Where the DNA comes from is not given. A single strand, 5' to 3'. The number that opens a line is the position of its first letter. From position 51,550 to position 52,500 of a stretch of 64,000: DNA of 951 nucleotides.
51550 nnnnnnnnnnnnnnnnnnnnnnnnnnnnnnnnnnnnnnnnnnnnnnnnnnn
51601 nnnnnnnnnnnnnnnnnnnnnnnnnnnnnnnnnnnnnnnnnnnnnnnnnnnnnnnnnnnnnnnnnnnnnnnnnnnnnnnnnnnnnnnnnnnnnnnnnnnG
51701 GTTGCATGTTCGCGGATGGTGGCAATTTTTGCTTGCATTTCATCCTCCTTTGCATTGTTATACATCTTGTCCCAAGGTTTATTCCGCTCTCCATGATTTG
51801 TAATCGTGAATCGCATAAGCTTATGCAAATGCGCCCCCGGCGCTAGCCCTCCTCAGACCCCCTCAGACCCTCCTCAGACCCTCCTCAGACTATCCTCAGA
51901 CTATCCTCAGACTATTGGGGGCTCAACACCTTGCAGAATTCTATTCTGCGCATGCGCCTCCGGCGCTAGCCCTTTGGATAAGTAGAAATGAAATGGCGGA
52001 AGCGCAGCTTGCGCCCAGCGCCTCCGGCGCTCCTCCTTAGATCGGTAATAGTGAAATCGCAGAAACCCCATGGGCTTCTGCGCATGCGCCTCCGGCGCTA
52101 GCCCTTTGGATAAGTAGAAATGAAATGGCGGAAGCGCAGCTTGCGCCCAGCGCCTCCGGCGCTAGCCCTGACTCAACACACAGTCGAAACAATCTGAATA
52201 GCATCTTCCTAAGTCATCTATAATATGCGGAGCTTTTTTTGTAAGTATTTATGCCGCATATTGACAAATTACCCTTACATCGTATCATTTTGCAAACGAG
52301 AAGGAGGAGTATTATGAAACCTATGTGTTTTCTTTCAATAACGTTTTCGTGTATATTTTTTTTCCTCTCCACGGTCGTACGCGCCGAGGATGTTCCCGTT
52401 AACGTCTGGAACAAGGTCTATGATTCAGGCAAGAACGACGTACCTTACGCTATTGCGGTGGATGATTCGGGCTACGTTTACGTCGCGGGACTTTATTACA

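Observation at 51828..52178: Composite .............-hairpin repeat element at two distant loci, both upstream of envelope genes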

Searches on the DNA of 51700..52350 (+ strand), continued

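Call 81: search_dna_similar(query=window:51796-52180:+, collection=phages, mode=distant, max_evalue=0.001, max_rows=10)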
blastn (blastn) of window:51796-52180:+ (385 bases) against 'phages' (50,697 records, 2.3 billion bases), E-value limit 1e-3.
No match.
